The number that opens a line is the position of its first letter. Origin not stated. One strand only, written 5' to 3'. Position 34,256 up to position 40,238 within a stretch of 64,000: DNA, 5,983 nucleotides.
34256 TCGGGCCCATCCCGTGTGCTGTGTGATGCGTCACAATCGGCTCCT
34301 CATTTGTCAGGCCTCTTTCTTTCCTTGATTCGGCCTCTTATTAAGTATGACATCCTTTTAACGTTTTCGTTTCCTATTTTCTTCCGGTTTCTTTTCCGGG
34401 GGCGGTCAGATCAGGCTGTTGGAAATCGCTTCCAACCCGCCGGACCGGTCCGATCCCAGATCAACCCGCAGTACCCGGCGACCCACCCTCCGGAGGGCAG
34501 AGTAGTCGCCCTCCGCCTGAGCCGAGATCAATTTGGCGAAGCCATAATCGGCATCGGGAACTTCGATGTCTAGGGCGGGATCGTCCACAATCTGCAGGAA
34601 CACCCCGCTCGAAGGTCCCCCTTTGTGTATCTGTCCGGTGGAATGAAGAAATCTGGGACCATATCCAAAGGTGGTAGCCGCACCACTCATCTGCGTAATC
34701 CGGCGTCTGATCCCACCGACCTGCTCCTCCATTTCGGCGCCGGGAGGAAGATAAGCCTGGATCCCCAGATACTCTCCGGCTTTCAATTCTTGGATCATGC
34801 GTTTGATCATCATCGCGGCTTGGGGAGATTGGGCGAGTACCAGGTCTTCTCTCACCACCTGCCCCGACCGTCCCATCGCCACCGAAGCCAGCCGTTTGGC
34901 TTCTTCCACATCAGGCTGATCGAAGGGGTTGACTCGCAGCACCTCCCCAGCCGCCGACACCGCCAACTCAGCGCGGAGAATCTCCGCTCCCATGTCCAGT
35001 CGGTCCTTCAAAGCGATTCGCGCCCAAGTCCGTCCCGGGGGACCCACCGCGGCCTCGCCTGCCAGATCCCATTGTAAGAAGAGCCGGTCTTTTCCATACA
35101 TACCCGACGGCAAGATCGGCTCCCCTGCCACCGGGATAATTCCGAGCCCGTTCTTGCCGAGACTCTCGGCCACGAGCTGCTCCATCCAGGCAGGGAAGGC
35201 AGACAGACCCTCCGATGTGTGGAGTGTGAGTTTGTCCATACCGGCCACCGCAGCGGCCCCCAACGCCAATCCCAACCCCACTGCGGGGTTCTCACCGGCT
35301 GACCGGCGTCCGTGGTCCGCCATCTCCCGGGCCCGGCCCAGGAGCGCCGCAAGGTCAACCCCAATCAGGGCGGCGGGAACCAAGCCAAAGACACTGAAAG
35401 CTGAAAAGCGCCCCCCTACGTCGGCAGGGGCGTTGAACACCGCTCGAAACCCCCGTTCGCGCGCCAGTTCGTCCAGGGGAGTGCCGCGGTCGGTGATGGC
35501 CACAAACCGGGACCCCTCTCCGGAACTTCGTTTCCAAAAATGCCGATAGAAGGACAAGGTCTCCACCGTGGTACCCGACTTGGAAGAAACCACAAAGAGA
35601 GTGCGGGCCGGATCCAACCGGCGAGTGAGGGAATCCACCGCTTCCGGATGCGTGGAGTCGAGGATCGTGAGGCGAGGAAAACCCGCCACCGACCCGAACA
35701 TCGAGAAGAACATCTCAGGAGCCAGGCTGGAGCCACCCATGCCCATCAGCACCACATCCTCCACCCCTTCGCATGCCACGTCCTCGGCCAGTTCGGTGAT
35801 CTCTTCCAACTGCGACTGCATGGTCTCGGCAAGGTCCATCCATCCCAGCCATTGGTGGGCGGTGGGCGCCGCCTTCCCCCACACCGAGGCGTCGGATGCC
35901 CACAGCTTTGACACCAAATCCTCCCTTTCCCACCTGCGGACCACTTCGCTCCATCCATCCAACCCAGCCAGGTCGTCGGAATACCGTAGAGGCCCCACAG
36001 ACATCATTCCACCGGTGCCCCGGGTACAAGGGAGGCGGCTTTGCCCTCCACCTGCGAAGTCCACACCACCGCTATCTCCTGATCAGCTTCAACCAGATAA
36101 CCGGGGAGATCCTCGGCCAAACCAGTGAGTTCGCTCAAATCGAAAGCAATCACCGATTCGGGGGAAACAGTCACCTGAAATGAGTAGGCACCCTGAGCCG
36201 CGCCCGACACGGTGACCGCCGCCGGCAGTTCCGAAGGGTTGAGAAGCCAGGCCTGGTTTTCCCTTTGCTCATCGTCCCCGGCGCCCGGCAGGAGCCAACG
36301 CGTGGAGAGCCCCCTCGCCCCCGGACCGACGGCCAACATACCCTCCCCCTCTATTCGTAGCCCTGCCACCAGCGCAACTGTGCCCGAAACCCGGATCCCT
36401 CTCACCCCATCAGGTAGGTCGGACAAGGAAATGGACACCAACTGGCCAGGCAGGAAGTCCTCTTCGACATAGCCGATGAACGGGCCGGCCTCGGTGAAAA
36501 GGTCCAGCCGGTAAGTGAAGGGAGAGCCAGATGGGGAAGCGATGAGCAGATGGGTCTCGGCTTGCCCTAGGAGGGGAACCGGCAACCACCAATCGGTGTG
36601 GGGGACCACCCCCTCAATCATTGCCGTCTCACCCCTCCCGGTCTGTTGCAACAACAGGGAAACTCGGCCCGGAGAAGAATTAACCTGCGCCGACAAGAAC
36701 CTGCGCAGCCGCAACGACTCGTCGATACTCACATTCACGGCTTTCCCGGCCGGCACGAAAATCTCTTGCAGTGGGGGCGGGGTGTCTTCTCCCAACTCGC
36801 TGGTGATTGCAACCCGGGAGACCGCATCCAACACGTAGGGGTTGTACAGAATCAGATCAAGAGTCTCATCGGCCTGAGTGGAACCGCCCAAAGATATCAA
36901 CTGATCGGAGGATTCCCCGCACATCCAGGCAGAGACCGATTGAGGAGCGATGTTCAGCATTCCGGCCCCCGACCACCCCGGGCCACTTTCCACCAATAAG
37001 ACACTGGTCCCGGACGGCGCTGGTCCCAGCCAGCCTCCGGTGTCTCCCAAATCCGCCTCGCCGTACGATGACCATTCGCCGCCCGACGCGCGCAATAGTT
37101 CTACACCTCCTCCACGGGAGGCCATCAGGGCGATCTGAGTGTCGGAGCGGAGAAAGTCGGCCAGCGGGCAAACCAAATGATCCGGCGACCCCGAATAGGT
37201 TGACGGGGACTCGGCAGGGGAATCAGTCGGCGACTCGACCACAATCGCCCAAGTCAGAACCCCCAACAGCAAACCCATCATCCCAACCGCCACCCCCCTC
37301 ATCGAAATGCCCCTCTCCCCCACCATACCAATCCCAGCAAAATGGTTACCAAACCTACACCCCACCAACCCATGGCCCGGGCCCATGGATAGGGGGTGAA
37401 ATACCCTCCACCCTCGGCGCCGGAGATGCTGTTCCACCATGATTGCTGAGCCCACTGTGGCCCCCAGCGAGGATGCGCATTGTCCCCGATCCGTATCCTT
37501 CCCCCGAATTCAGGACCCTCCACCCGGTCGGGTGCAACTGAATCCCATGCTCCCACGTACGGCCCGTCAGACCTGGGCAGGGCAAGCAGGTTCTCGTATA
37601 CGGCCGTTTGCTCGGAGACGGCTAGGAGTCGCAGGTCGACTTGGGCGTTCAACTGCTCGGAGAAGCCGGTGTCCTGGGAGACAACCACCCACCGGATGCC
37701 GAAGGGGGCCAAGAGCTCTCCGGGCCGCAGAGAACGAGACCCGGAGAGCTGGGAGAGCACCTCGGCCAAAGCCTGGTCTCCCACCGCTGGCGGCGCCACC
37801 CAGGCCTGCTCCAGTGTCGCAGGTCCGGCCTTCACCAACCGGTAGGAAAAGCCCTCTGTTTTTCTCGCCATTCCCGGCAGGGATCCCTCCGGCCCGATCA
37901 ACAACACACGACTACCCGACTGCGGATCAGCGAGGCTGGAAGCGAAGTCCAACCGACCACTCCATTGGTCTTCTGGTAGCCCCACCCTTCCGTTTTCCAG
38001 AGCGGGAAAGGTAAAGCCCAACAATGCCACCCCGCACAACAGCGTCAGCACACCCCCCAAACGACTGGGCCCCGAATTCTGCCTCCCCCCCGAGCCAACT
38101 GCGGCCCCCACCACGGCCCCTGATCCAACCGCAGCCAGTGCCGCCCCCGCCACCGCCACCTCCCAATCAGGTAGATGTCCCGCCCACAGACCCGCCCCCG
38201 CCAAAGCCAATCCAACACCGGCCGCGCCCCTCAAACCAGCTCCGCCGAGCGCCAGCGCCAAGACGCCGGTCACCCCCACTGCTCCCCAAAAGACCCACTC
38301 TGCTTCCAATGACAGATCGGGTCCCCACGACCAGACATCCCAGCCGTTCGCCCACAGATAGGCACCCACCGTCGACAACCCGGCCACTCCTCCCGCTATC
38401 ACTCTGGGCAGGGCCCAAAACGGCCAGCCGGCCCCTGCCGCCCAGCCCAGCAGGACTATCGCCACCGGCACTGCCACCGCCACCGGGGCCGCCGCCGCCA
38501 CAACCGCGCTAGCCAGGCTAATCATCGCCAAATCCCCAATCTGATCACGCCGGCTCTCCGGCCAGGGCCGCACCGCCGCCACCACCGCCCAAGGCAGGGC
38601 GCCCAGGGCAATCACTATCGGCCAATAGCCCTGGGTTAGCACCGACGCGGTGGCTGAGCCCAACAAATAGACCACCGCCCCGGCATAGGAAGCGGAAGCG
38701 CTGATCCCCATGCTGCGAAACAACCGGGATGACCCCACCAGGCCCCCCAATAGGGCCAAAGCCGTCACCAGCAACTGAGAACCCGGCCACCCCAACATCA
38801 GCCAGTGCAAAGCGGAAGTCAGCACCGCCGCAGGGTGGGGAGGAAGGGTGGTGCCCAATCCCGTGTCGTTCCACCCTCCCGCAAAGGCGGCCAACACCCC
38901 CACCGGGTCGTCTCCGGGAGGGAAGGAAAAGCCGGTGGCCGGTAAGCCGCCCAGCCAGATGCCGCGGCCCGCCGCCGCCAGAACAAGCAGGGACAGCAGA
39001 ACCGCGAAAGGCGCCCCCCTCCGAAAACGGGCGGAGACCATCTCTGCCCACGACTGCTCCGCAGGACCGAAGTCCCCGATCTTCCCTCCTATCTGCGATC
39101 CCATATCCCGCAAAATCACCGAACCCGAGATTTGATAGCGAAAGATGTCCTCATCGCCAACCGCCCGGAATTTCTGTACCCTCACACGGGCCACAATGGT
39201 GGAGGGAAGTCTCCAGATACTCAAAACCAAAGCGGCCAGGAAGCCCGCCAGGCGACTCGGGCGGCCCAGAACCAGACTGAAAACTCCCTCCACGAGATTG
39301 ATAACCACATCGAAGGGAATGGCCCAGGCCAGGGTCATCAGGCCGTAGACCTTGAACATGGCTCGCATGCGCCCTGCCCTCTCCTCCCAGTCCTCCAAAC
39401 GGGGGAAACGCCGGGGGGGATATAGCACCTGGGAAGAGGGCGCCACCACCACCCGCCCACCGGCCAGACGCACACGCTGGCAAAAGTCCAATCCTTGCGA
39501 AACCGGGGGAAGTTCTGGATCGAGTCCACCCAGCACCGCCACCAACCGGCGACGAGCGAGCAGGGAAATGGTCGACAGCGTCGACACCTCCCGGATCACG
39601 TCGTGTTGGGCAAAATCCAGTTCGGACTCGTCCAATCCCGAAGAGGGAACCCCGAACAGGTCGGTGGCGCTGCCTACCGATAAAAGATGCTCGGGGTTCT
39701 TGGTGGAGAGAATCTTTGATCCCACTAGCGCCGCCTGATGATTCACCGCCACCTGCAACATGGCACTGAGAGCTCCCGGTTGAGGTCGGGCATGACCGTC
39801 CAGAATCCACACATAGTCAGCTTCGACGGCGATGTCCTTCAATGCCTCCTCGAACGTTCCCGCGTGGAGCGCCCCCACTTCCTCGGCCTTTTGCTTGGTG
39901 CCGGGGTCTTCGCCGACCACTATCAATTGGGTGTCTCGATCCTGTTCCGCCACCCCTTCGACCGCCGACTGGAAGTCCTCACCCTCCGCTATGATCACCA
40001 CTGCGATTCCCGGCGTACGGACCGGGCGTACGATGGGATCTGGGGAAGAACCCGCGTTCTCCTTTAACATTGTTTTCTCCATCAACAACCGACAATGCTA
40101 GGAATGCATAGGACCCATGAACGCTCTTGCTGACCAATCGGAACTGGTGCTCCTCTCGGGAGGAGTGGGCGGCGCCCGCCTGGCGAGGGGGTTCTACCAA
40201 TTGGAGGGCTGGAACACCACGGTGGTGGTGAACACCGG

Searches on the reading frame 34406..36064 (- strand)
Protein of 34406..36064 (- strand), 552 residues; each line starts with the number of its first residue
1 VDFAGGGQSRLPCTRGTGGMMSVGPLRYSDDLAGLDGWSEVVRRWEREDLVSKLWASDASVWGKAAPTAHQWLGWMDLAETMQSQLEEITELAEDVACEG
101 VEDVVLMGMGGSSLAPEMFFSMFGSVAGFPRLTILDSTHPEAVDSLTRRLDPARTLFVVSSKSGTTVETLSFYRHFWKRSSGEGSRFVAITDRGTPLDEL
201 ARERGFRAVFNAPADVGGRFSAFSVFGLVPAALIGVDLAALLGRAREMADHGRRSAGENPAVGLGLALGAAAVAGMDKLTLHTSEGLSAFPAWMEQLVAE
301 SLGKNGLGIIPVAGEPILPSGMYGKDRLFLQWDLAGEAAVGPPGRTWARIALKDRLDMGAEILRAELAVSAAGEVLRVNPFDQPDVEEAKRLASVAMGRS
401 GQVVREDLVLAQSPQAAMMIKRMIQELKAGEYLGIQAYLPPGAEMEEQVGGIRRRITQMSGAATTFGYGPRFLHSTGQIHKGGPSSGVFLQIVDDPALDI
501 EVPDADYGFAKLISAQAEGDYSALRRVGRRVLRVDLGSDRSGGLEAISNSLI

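Call 57: search_protein_families(library=pfam, proteins=[window:34406-36064:-], max_evalue=0.001)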
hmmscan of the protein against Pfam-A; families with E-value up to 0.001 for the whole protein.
window:34406-36064:- (552 aa): 1 family
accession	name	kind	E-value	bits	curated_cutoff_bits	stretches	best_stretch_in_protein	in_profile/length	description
PF00342.24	PGI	-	1.5e-17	63.9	22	1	96-305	91-309/486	Phosphoglucose isomerase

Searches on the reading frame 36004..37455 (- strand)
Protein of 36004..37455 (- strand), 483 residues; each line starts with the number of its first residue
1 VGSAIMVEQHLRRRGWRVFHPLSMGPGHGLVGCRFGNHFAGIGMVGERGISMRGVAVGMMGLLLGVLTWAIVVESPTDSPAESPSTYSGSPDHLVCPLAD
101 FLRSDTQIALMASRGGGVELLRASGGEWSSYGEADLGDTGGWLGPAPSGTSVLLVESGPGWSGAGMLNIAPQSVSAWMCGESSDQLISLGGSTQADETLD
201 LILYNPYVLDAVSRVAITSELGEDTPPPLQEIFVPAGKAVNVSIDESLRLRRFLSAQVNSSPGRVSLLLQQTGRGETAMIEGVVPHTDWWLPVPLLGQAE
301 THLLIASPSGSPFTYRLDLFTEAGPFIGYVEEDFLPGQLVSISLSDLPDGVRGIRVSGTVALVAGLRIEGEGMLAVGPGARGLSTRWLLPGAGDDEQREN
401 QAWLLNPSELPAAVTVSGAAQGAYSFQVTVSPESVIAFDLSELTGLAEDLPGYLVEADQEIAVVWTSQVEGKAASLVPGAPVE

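Call 57: search_protein_families(library=pfam, proteins=[window:36004-37455:-], max_evalue=0.001)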
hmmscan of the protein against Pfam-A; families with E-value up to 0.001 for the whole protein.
window:36004-37455:- (483 aa): 1 family
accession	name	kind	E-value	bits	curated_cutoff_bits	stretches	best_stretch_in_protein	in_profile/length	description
PF18986.5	DUF5719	-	3.7e-15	56.3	26.2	1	174-369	41-244/319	Family of unknown function (DUF5719)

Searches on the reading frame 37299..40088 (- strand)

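Call 57: search_protein_families(library=pfam, proteins=[window:37299-40088:-], max_evalue=0.001)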
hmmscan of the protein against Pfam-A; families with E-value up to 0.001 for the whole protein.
window:37299-40088:- (929 aa): 1 family
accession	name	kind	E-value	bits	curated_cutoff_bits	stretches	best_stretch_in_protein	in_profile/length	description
PF13641.12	Glyco_tranf_2_3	-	1.5e-09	38.6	27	1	28-220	31-208/230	Glycosyltransferase like family 2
